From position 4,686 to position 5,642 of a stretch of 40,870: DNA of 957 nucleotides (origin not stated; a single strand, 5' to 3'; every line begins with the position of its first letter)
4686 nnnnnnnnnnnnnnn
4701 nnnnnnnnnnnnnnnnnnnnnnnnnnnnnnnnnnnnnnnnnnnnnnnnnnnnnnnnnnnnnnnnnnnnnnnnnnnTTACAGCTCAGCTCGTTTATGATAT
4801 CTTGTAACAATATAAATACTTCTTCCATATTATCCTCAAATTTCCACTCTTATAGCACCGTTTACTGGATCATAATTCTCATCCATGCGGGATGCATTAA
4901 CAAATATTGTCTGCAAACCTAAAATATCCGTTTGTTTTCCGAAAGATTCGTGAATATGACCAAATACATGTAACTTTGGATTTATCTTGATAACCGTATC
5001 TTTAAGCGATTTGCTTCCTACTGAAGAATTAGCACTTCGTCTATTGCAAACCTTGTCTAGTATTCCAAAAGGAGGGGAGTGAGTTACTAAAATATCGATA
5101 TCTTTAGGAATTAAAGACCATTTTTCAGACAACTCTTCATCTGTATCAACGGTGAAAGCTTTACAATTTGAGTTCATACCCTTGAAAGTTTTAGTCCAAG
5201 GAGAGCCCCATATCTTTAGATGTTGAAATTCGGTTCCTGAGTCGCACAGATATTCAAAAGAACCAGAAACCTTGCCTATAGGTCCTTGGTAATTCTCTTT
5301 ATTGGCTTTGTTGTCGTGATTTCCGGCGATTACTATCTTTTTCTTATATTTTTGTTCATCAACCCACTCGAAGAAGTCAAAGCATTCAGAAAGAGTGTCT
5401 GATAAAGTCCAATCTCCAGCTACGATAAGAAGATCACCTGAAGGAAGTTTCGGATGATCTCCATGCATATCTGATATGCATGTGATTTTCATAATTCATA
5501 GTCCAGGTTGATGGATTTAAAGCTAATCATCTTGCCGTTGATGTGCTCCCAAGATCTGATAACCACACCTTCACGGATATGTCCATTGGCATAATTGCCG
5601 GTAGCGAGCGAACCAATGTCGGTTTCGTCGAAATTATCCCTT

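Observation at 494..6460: Two independent RNA-sealing pathways in one operon: RtcB plus a DraRnl-type ligase with a metallophosphoesterase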

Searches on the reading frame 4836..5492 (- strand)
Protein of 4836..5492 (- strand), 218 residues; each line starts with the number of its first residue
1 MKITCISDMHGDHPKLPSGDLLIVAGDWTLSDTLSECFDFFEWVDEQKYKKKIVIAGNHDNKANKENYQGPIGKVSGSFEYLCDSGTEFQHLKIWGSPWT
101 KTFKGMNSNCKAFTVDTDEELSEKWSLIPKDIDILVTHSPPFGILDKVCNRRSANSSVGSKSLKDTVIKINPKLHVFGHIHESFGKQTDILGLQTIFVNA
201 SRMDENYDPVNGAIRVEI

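Call 4: search_protein_families(library=pfam, proteins=[window:4836-5492:-], max_evalue=0.01)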
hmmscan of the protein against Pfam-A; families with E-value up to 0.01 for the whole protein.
window:4836-5492:- (218 aa): 2 families
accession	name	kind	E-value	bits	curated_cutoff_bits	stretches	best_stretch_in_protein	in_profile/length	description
PF00149.33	Metallophos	-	5.1e-15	56.8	21.5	1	1-182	1-190/191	Calcineurin-like phosphoesterase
PF12850.12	Metallophos_2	-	3.9e-07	30.6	27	1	1-200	1-132/154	Calcineurin-like phosphoesterase superfamily domain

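Call 5: search_protein_families(library=phrogs, proteins=[window:4836-5492:-], max_evalue=0.001)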
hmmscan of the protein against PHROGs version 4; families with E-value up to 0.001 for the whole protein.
window:4836-5492:- (218 aa): 2 families
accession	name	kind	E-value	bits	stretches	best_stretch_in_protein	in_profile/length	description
phrog_1649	-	other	2e-16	60.5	1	1-187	36-258/308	metallo-phosphoesterase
phrog_547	-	other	4.4e-06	27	1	18-84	72-130/245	phosphoesterase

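Call 8: search_solved_structures(query=window:4836-5492:-, max_evalue=1, show_alignments=2)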
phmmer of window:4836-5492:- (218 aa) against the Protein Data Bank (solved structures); distinct sequences matched with E-value up to 1: 3.
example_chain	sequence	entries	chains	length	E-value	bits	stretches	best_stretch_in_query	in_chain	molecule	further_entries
3rl4_A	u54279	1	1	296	1.1e-32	117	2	78-214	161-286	Metallophosphoesterase MPPED2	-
3rl3_A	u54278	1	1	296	2.7e-31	112.4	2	78-214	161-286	Metallophosphoesterase MPPED2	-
3rl5_A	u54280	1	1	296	2.1e-30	109.5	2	78-214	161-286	Metallophosphoesterase MPPED2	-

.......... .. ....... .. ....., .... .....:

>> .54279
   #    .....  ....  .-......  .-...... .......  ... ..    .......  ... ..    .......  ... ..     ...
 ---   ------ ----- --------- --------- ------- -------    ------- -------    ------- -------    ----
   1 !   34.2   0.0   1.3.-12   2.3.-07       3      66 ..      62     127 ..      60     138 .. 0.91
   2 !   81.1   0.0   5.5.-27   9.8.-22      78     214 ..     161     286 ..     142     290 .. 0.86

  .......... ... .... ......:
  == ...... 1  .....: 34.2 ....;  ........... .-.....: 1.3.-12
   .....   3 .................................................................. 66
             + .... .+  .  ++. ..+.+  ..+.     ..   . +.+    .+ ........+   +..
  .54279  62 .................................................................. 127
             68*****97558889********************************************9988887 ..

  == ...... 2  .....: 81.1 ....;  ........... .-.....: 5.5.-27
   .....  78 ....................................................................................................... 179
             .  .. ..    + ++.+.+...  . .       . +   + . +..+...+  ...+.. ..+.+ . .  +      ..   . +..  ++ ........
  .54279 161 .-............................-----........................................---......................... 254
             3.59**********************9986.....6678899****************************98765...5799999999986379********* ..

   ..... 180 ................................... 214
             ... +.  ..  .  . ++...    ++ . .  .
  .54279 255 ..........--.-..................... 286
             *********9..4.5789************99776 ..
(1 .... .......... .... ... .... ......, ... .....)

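Call 16: search_dna_similar(query=window:4836-5492:-, collection=phages, mode=protein, max_rows=40)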
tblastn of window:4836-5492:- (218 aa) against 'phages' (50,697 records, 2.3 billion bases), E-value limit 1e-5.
Records with a match: 98; places in all: 98; records where one place covers at least 80% of the query: 97.
Best place of each record, by identity: <60% 98.
By first word of the organism name: Flavobacterium 72; uncultured 15; Bacteriophage 5; Aeromonas 3; Tunturiibacter 1; Caudoviricetes 1; Stenotrophomonas 1.
By host as written in the record: Flavobacterium sp. BAL314 68; - 21; Flavobacterium sp. LMO8 4; Aeromonas hydrophila 2; Tunturiibacter psychrotolerans X4BP1 1; Aeromonas hydrophila subsp. hydrophila MCC2052 1; Stenotrophomonas maltophilia D1571 1.
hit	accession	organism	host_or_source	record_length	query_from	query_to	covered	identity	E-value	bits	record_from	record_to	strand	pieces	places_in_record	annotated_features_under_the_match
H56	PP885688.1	Tunturiibacter phage Tunturi_5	Tunturiibacter psychrotolerans X4BP1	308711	1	214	98%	38.7%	6e-37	142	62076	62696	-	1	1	metallo-phosphoesterase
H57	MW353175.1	Flavobacterium phage vB_FspM_immuto_2-6A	Flavobacterium sp. LMO8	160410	3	217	99%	37.8%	5e-27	113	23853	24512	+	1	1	phosphoesterase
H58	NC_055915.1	Flavobacterium phage vB_FspM_immuto_2-6A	Flavobacterium sp. LMO8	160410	3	217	99%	37.8%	5e-27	113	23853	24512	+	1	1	metallo-phosphoesterase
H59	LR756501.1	uncultured phage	metagenomic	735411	1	218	100%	35.7%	1e-27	115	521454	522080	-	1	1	record has no annotation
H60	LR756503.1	uncultured phage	metagenomic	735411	1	218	100%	35.7%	1e-27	115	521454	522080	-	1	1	record has no annotation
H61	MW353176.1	Flavobacterium phage vB_FspM_immuto_3-5A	Flavobacterium sp. LMO8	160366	1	217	100%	35.7%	1e-26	112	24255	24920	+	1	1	phosphoesterase | hypothetical protein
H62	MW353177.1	Flavobacterium phage vB_FspM_immuto_13-6C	Flavobacterium sp. LMO8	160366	1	217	100%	35.7%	1e-26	112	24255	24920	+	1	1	phosphoesterase | hypothetical protein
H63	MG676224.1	Aeromonas phage AhSzq-1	Aeromonas hydrophila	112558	1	205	94%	35.3%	7e-15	78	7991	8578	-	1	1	metallophosphoesterase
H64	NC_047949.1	Aeromonas phage AhSzq-1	Aeromonas hydrophila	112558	1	205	94%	35.3%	7e-15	78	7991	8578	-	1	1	metallophosphoesterase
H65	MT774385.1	uncultured phage cr108_1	human feces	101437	1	209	96%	32.3%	4e-14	76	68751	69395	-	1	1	hydrolase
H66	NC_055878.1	uncultured phage cr108_1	human feces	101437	1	209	96%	32.3%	4e-14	76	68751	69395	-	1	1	hydrolase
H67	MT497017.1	Flavobacterium phage vB_FspP_elemoA_7-9A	Flavobacterium sp. BAL314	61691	6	183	82%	35.3%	4e-13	73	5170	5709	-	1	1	calcineurin-like phosphoesterase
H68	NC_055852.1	Flavobacterium phage vB_FspP_elemoA_7-9A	Flavobacterium sp. BAL314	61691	6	183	82%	35.3%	4e-13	73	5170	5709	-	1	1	calcineurin-like phosphoesterase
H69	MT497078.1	Flavobacterium phage vB_FspP_elemoE_10-3D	Flavobacterium sp. BAL314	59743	6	181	81%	35.3%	1e-16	84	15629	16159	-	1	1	calcineurin-like phosphoesterase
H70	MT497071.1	Flavobacterium phage vB_FspP_elemoF_6-3D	Flavobacterium sp. BAL314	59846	6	181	81%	35.3%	1e-16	84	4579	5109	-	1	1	calcineurin-like phosphoesterase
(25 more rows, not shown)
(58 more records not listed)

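Call 37: search_protein_families(library=ncbifam, proteins=[window:4836-5492:-], max_evalue=0.001)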
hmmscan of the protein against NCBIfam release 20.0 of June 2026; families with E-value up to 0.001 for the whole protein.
window:4836-5492:- (218 aa): 1 family
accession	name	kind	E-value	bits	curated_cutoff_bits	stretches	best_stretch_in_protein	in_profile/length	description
TIGR03729.1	acc_ester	subfamily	4.9e-06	26.1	148.25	0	153-186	191-224/239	putative phosphoesterase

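Call 47: find_homologous_proteins(query=A2, max_evalue=0.00001)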
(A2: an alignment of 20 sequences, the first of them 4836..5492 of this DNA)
Query A2 (20 sequences) (218 aa, profile of the alignment): 6733 proteins with E <= 0.00001 among 8000 candidates; the best 120 are listed.
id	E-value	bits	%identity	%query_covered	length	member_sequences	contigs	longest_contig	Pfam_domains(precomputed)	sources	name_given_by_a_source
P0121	4.8e-95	335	100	100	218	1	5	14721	PF12850.13,PF00149.34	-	-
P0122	9.7e-95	334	54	99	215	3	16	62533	PF00149.34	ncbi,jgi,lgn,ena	jgi:Icc-related predicted phosphoesterase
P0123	3.1e-94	333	54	100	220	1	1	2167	PF00149.34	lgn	-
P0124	6.8e-94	332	56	100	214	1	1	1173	PF12850.13,PF00149.34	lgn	-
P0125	8.9e-94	331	59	99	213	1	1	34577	PF00149.34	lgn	-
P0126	1.4e-93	331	54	99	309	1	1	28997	PF00149.34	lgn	-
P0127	1.6e-93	330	57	99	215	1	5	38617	PF00149.34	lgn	-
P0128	1.9e-93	330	56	100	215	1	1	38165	PF00149.34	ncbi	-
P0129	2.1e-93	330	54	99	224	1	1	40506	PF00149.34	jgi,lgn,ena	-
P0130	3.2e-93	329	55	99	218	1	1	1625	PF12850.13,PF00149.34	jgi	jgi:Icc-related predicted phosphoesterase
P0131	4.7e-93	329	55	99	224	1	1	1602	PF12850.13,PF00149.34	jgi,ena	-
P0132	5.3e-93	329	50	99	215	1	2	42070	PF12850.13,PF00149.34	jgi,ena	-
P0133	8.7e-93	328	54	99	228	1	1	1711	PF00149.34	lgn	-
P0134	1.4e-92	327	51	100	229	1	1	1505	PF12850.13,PF00149.34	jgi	jgi:Icc-related predicted phosphoesterase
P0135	1.6e-92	327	56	99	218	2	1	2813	PF12850.13,PF00149.34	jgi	-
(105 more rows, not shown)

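Call 48: find_encoding_contigs(protein=P0122, flank=10000, max_places=4)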
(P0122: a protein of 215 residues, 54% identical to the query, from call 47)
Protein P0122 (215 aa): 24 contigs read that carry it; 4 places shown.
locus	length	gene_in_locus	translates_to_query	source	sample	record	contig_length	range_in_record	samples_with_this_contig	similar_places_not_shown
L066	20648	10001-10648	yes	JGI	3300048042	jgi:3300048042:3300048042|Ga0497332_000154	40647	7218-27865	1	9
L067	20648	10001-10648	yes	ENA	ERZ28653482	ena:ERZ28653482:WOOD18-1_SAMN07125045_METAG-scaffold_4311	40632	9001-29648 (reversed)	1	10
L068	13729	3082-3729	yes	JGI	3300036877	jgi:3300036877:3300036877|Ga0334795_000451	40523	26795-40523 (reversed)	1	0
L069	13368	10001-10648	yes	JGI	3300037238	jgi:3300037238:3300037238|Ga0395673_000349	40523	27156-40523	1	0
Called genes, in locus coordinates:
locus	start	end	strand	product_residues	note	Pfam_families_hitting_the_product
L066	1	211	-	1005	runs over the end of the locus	-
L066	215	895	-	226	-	-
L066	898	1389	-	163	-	-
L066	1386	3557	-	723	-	-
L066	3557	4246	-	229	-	-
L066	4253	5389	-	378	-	-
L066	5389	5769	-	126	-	-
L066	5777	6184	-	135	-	-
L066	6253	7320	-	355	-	-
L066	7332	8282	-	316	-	PF25209:Phage_capsid_4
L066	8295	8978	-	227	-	-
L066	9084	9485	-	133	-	-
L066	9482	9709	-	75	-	-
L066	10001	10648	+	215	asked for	PF00149:Metallophos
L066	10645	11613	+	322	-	PF09414:RNA_ligase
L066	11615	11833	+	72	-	-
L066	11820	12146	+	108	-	-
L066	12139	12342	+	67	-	PF11753:DUF3310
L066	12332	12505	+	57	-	-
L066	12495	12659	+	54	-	-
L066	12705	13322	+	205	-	PF25109:HAD_PNKP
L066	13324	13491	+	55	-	-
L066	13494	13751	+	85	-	-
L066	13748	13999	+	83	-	-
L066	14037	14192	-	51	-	-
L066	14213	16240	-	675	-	PF16510:P22_portal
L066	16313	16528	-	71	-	-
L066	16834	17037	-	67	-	-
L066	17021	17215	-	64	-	-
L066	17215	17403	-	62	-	-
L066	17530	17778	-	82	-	-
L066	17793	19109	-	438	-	PF03237:Terminase_6N (weak)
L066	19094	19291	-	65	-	-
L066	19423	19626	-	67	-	PF04448:DUF551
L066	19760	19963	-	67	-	-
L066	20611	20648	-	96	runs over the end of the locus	-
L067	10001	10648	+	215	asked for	PF00149:Metallophos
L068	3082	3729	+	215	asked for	PF00149:Metallophos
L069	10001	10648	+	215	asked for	PF00149:Metallophos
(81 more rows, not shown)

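Call 52: search_solved_structures(query=A2, max_evalue=10)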
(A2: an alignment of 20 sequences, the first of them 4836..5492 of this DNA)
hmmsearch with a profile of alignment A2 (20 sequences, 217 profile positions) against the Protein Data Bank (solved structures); distinct sequences matched with E-value up to 10: 11.
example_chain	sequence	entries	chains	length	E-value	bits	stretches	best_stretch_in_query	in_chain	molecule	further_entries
3rl4_A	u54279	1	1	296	1.9e-48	168.3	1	4-214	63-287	Metallophosphoesterase MPPED2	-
3rl3_A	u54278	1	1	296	1.2e-46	162.4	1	4-214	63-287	Metallophosphoesterase MPPED2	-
3rl5_A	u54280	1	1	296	2.6e-45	158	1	5-214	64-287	Metallophosphoesterase MPPED2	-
2xmo_A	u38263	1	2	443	0.0015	21.5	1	18-64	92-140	LMO2642 PROTEIN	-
6unc_A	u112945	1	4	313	0.019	17.9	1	6-83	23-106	Metallophos domain-containing protein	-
6nvo_A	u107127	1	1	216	0.13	15.2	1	22-63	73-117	Nuclease MPE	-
6nvp_A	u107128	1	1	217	0.13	15.2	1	22-63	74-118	Nuclease MPE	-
3h76_A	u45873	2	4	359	0.15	15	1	120-150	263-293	PQS biosynthetic enzyme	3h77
3h78_A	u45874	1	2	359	0.15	15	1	120-150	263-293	PQS biosynthetic enzyme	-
2hyp_A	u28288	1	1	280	0.27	14.1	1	20-180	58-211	Hypothetical protein RV0805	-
4lty_C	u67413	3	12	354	0.97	12.3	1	20-68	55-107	Exonuclease subunit SbcD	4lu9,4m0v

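Call 83: predict_structure(alignment_id=A3)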
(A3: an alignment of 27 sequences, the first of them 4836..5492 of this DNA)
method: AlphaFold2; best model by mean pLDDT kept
length: 218 residues; sequences in the alignment: 27
mean_pLDDT: 88.4   pTM: 0.88
mean pLDDT of the five models: 88.4, 86.7, 84.7, 84.3, 80.4
residues with pLDDT >= 90: 144; 70-90: 50; 50-70: 19; < 50: 5
segments of 3 or more residues with pLDDT < 50: 69-73
pLDDT, mean of each block of 10 residues (from residue 1): 95 95 93 87 95 84 60 65 95 96 79 91 97 96 87 73 97 92 90 95 90 95
secondary structure, 60 per line:
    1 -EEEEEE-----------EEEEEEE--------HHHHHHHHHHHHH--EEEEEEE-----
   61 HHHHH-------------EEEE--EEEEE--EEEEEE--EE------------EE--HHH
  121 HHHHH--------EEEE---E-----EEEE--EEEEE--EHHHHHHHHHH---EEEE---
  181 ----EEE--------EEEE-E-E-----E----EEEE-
elements in order: E2-7 E19-25 H34-46 E49-55 H61-65 E79-82 E85-89 E92-97 H118-125 E134-137 E147-150 E153-157 H161-170 E174-177 E185-187 E196-199 E214-217

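Call 86: fold_search(model_id=the predicted structure, library=pdb)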
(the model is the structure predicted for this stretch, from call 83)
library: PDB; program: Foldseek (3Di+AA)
matches with E <= 10: 576; with E <= 0.001: 19
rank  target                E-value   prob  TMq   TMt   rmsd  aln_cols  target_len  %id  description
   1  3rl4                  8.2e-17  1.00  0.83  0.67   4.4       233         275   36  Rat metallophosphodiesterase MPPED2 G252H Mutant (released 2011-08-10)
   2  3rl3                  1.6e-16  1.00  0.83  0.66   4.4       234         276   35  Rat metallophosphodiesterase MPPED2 (released 2011-08-10)
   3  3rl5                  1.1e-15  1.00  0.80  0.64   4.6       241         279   33  Rat metallophosphodiesterase MPPED2 H67R Mutant (released 2011-08-10)
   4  2yvt                  4.3e-08  1.00  0.63  0.55   8.0       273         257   14  Crystal structure of aq_1956 (released 2007-10-16)
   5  4peg_C                1.3e-07  1.00  0.61  0.41   6.9       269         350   17  Dbr1 in complex with guanosine-5'-monophosphate (released 2014-08-27)
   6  4pei_E                2.6e-07  1.00  0.59  0.40   7.8       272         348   17  Dbr1 in complex with synthetic branched RNA analog (released 2014-08-27)
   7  5k77_A                4.1e-07  1.00  0.59  0.39   7.9       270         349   17  Dbr1 in complex with 7-mer branched RNA (released 2016-12-07)
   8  5k78_A                4.8e-07  1.00  0.61  0.41   6.7       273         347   16  Dbr1 in complex with 16-mer branched RNA (released 2016-12-07)
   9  4peh_A                7.6e-07  1.00  0.58  0.39   8.2       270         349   16  Dbr1 in complex with synthetic linear RNA (released 2014-08-27)
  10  5k78_B                8.0e-07  1.00  0.61  0.41   6.7       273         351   16  Dbr1 in complex with 16-mer branched RNA (released 2016-12-07)
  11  5k73_D                9.5e-07  1.00  0.59  0.39   7.8       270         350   16  as-isolated Dbr1 with Fe(II) and Zn(II) (released 2016-12-07)
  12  5uki                  1.1e-06  1.00  0.61  0.40   6.9       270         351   17  Mn2+ and Zn2+ requirements for the lariat debranching enzyme, Dbr1 (released 2018-02-21)
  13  8ro2_L1               2.5e-06  1.00  0.57  0.47   8.7       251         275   14  Integrative Structure of the human intron lariat Spliceosome (ILS'') (released 2024-09-18)
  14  1uf3_C                8.5e-06  1.00  0.59  0.57   5.3       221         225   16  Crystal structure of TT1561 of thermus thermophilus HB8 (released 2003-11-23)
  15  1uf3_B                1.5e-05  1.00  0.60  0.58   7.5       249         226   14  Crystal structure of TT1561 of thermus thermophilus HB8 (released 2003-11-23)
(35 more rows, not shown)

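Call 87: get_annotated_region(hit=H58, flank=5000)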
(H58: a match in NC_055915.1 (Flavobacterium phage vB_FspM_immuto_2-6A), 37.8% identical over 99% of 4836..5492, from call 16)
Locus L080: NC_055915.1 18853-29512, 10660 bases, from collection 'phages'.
description: Flavobacterium phage vB_FspM_immuto_2-6A, complete genome.
organism: Flavobacterium phage vB_FspM_immuto_2-6A (NCBI taxid 2801477)
taxonomy: Viruses; Duplodnaviria; Heunggongvirae; Uroviricota; Caudoviricetes; Immutovirus; Immutovirus immuto
host: Flavobacterium sp. LMO8; source: Baltic Sea mesocosm; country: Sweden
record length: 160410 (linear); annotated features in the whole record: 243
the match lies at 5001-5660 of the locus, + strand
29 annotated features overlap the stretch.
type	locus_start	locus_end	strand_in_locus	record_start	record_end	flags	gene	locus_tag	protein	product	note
CDS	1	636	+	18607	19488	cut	-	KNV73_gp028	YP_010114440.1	QueC-like queuosine biosynthesis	7-cyano-7-deazaguanine synthase (queuosine biosynthesis), QueC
CDS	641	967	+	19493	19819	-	-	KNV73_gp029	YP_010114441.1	hypothetical protein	-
CDS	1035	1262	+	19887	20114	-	-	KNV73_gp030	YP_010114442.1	YcfL protein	Uncharacterized conserved protein, YcfL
CDS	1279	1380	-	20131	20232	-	-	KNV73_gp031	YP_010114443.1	hypothetical protein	-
tRNA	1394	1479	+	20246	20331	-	-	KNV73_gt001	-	tRNA-Cys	-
CDS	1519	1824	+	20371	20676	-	-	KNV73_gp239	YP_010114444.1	hypothetical protein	-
CDS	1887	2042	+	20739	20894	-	-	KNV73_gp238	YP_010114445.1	hypothetical protein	-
tRNA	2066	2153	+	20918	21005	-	-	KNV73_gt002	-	tRNA-Ser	-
tRNA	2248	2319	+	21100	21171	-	-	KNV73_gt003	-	tRNA-Glu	-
tRNA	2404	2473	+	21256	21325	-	-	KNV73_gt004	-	tRNA-Gln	-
CDS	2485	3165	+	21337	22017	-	-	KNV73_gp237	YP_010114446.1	phosphoesterase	-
CDS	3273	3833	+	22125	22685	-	-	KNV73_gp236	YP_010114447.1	endolysin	-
CDS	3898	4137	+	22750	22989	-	-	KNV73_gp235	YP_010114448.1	hypothetical protein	-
CDS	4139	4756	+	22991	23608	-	-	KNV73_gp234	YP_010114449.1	hypothetical protein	-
CDS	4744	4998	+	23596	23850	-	-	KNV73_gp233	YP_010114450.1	hypothetical protein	-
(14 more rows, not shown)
